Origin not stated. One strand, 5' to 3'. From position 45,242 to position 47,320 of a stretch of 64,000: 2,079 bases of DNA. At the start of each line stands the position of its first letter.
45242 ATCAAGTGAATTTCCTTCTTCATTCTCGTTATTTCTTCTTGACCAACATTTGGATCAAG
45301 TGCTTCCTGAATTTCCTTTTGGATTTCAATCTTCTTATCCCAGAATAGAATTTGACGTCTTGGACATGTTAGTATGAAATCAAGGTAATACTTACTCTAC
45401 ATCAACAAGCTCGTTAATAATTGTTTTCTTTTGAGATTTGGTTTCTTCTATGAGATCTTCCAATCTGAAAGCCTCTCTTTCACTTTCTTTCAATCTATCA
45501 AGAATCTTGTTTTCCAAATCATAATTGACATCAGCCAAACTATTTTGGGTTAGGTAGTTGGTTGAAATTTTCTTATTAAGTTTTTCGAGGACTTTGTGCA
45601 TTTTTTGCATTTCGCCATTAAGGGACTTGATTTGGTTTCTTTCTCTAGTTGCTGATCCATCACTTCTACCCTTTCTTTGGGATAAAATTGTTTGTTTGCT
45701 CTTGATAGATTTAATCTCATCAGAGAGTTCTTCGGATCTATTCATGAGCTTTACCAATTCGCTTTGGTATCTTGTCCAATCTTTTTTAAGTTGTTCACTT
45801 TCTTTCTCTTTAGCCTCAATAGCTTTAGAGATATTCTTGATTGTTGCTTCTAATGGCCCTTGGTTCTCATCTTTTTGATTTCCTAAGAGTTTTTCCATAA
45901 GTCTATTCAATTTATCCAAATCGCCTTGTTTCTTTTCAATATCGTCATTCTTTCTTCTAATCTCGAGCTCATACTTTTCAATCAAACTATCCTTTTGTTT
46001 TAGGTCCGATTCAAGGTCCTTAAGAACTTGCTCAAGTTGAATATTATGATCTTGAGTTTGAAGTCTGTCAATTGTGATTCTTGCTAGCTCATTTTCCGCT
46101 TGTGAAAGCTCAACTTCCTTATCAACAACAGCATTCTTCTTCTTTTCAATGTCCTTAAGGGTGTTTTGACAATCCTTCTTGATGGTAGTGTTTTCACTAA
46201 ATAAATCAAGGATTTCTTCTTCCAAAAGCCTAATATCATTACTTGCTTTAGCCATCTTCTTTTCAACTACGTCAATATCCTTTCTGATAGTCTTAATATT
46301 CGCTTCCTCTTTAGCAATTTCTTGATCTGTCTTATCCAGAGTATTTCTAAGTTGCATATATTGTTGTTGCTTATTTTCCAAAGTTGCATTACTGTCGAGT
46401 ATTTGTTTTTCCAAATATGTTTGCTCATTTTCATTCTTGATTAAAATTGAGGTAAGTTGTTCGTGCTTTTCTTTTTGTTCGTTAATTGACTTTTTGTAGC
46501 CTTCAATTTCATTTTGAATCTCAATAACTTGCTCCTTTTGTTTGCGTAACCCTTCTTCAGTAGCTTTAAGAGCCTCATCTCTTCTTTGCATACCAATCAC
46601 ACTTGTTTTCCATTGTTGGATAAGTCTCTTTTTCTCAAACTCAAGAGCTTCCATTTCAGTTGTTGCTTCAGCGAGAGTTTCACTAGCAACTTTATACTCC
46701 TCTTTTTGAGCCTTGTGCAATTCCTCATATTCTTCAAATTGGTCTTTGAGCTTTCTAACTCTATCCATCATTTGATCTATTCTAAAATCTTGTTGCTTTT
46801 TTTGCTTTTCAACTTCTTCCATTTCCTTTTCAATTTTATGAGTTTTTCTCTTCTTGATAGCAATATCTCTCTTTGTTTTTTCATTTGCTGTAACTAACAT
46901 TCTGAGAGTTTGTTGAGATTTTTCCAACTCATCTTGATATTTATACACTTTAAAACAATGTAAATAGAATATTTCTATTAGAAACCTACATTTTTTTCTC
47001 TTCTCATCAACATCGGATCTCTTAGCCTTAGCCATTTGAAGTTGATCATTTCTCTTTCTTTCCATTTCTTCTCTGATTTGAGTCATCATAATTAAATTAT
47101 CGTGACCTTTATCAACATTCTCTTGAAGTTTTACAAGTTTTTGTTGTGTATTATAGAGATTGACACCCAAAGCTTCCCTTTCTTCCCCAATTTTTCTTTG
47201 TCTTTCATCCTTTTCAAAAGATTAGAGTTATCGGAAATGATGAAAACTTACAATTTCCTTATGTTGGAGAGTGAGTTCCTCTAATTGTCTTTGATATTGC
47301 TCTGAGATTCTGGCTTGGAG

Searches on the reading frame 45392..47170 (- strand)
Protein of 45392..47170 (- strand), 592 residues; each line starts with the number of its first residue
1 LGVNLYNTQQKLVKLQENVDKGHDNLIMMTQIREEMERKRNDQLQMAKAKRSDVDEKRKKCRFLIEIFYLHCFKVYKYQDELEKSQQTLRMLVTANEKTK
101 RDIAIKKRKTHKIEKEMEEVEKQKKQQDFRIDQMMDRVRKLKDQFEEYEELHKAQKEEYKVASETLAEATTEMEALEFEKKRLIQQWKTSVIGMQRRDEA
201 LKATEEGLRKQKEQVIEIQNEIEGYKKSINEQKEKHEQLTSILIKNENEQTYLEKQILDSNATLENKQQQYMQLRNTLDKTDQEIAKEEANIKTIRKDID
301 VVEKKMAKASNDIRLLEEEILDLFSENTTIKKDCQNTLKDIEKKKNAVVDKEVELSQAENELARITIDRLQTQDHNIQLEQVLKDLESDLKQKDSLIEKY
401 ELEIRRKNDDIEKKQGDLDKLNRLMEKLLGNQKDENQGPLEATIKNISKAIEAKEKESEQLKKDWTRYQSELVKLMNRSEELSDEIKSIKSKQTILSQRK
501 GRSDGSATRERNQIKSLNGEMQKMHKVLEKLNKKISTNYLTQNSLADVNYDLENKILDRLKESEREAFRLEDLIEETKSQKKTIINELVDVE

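Call 13: search_protein_families(library=pfam, proteins=[window:45392-47170:-], max_evalue=0.001)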
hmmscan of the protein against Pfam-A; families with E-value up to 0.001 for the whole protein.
window:45392-47170:- (592 aa): 1 family
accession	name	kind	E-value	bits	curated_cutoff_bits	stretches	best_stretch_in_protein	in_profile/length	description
PF08647.16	BRE1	-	4.6e-06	27.1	27.9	1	469-566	2-95/95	BRE1 E3 ubiquitin ligase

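Call 16: search_solved_structures(query=window:45392-47170:-, max_evalue=0.001)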
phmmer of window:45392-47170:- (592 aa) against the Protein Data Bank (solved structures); distinct sequences matched with E-value up to 0.001: 6.
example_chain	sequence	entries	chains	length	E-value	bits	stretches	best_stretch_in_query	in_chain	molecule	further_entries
7ju4_B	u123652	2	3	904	9.2e-97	328.4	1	1-592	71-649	Flagellar-associated protein 172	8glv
9e5c_0x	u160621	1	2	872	6.4e-90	305.8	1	2-589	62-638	Coiled-coil domain-containing protein 40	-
9y6s_4T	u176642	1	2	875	5.4e-83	283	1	2-590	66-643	Coiled-coil domain-containing protein 40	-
8j07_h3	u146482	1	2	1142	2e-56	195.3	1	1-592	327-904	Coiled-coil domain-containing protein 40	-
8tek_O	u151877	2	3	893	9.7e-55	189.8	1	1-591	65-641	Coiled-coil protein, putative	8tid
9fqr_Dz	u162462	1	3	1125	6.6e-52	180.4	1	1-592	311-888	Coiled-coil domain containing 40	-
